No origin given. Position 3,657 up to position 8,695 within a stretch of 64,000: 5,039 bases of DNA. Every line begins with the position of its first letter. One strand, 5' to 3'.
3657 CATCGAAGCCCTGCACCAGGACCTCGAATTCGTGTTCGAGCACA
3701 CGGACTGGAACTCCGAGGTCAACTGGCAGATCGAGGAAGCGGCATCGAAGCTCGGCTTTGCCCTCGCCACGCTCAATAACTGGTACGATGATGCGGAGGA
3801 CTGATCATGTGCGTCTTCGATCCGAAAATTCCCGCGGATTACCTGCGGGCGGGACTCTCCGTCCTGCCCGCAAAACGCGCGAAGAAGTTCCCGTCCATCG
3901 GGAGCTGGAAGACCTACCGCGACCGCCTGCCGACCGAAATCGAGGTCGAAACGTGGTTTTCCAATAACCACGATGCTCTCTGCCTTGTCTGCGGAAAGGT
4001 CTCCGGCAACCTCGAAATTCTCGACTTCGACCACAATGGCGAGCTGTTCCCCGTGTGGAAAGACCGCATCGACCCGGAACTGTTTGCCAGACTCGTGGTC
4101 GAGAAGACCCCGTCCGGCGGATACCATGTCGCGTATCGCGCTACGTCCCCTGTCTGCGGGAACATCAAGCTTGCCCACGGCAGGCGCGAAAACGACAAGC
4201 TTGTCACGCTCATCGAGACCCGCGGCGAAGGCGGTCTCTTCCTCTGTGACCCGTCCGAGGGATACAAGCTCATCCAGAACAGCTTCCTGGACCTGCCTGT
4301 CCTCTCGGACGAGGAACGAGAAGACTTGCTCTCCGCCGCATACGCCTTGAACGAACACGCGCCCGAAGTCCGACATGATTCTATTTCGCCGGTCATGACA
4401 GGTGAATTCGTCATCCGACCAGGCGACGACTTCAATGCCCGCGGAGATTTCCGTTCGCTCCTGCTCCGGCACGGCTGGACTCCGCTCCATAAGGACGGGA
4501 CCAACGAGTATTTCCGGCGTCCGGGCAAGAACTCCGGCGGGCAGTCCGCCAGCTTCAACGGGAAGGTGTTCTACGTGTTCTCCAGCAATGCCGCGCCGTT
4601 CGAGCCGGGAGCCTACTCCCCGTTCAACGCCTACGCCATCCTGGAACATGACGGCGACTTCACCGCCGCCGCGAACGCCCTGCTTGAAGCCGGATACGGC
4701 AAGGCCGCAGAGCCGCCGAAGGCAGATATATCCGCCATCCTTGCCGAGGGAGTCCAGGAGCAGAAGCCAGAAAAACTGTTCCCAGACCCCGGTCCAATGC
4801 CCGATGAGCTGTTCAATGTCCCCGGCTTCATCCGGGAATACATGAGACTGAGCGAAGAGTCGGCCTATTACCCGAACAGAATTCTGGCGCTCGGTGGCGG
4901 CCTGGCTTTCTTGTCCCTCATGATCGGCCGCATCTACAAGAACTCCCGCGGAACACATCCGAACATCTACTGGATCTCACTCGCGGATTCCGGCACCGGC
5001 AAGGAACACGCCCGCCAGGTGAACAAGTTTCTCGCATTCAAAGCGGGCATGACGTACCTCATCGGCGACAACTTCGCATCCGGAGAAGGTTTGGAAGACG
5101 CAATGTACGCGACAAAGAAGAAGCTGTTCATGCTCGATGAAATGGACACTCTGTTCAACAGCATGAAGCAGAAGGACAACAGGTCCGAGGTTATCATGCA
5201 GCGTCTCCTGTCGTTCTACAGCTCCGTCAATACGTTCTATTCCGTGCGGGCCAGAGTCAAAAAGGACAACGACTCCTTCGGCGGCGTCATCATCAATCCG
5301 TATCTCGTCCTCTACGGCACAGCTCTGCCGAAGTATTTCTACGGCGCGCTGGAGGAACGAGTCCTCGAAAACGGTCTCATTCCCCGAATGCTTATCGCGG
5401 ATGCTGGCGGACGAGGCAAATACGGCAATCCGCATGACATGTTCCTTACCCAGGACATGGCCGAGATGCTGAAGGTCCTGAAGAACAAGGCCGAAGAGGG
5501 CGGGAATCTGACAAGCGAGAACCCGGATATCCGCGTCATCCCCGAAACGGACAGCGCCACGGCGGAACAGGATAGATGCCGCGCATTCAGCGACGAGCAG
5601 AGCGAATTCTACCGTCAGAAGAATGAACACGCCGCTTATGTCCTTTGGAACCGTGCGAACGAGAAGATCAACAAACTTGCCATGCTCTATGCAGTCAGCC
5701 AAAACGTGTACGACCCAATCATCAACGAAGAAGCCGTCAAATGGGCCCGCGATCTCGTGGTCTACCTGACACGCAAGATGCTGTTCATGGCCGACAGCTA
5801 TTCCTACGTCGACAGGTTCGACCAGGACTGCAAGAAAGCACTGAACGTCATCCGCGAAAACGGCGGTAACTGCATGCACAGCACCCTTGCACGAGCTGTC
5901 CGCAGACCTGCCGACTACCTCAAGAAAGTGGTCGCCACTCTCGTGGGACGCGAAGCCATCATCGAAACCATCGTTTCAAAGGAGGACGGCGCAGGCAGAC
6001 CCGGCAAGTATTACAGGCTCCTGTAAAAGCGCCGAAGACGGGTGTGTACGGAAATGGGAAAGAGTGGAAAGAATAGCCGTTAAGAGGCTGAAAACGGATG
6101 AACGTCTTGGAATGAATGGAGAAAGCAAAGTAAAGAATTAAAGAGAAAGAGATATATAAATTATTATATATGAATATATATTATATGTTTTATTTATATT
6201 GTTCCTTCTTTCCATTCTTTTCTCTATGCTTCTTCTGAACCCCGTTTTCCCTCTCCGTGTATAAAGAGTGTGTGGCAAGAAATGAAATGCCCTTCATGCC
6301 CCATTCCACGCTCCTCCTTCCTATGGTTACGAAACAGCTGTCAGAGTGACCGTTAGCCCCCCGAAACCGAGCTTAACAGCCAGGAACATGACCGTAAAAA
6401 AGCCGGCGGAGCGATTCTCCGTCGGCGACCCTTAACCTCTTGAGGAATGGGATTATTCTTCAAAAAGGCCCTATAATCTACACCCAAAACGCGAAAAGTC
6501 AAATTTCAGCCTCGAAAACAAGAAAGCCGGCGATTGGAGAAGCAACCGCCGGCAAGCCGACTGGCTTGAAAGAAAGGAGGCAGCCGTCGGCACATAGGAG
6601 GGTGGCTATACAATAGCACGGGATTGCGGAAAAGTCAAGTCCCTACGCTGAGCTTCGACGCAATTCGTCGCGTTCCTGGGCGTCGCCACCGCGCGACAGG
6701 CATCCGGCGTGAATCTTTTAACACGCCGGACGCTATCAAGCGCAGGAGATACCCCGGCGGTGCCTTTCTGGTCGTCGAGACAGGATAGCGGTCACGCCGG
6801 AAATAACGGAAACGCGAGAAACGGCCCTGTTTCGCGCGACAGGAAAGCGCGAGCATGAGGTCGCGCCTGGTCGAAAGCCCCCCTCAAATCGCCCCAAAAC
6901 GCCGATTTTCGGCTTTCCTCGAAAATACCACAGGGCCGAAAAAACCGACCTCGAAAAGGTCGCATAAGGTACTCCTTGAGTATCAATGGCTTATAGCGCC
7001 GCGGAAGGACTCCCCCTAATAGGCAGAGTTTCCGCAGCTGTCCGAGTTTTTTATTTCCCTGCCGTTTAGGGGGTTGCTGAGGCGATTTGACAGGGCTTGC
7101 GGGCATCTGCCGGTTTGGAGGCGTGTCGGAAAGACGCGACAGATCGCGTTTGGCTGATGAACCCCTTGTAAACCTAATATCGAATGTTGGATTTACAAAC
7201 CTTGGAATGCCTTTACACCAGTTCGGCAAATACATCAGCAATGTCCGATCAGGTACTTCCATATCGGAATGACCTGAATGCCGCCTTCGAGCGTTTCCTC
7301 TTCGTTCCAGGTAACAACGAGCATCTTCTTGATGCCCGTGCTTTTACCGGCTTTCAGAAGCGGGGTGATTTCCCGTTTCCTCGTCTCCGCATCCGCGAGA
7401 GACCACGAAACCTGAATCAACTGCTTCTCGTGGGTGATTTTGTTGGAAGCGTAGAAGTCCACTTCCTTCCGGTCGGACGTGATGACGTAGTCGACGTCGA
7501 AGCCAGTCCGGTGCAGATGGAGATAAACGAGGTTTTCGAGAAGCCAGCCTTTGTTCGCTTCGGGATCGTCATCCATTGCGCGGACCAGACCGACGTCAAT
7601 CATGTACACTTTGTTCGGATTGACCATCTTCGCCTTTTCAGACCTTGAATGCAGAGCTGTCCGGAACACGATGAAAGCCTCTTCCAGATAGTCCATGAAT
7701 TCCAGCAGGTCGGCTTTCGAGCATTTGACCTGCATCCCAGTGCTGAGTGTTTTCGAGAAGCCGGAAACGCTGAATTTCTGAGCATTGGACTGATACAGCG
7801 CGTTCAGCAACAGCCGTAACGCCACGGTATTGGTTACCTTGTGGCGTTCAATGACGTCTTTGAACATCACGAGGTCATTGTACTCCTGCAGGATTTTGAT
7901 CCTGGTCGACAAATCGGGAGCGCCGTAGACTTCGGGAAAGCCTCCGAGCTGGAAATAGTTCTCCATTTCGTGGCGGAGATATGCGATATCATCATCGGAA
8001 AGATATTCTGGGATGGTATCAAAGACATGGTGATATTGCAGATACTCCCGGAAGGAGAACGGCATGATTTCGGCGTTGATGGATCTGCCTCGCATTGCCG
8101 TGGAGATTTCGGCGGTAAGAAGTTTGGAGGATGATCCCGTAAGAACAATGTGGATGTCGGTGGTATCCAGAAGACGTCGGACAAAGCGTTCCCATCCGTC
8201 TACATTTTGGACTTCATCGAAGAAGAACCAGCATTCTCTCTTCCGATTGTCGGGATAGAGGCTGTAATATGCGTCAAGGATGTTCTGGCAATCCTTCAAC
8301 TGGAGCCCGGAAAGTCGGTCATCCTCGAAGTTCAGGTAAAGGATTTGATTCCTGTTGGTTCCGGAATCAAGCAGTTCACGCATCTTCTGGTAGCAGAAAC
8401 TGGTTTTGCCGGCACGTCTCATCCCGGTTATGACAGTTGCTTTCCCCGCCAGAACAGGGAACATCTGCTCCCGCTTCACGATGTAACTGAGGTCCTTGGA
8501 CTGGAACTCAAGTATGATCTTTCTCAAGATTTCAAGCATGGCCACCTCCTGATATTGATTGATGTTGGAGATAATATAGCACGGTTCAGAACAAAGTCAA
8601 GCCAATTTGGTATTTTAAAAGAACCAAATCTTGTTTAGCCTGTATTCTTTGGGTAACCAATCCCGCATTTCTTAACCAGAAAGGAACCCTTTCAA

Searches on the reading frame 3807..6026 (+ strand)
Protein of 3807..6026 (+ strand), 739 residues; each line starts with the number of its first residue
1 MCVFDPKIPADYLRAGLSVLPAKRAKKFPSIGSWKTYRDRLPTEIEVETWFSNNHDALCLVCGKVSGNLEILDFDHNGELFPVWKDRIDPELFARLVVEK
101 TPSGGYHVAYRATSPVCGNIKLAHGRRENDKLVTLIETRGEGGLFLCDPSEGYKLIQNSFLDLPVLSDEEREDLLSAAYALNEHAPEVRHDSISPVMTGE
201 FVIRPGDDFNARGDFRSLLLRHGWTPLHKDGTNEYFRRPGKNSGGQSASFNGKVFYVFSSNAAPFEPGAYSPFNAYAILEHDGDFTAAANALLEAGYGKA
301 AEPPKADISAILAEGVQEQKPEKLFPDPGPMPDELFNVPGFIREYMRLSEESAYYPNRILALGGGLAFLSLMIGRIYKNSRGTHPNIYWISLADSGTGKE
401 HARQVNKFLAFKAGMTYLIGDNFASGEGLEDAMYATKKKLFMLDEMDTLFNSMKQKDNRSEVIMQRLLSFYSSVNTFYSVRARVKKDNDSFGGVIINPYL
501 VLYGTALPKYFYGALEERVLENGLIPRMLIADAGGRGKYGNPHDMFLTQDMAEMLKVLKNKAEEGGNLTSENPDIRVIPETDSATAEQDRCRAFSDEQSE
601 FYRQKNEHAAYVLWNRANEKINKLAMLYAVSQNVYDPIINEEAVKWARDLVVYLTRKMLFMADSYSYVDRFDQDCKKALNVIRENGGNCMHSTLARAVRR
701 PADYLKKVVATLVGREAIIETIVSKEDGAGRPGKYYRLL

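Call 31: search_protein_families(library=pfam, proteins=[window:3807-6026:+], max_evalue=0.001)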
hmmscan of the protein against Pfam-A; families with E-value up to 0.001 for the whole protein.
window:3807-6026:+ (739 aa): 2 families
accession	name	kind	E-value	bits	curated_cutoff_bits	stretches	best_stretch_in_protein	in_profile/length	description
PF09250.16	Prim-Pol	-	1.4e-09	39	22.8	1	11-151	3-136/158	Bifunctional DNA primase/polymerase, N-terminal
PF13148.11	DUF3987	-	0.0002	21.1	27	0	424-659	130-359/364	Protein of unknown function (DUF3987)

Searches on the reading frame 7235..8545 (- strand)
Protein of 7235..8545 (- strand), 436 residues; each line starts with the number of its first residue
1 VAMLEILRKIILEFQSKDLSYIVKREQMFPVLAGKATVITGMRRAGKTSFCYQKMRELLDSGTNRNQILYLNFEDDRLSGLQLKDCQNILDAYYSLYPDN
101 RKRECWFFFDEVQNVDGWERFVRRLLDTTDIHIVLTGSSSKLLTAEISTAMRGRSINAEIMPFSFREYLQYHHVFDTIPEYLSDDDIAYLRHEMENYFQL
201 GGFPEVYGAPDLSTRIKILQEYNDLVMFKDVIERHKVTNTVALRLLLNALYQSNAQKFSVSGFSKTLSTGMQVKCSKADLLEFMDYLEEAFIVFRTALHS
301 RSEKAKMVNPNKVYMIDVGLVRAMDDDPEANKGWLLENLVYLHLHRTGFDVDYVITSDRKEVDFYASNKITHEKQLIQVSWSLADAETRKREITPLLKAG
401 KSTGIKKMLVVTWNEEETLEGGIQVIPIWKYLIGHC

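Call 9: search_protein_families(library=pfam, proteins=[window:7235-8545:-], max_evalue=0.001)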
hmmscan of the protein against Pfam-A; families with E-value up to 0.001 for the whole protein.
window:7235-8545:- (436 aa): 3 families
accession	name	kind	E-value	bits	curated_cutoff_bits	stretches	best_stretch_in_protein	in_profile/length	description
PF13173.12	AAA_14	-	3.4e-36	124.5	27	1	35-169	3-129/129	AAA domain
PF13635.12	DUF4143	-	2.8e-16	60.1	28.1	1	229-368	2-147/160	Domain of unknown function (DUF4143)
PF04471.18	Mrr_cat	-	0.00098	19.7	21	0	336-415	9-88/115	Restriction endonuclease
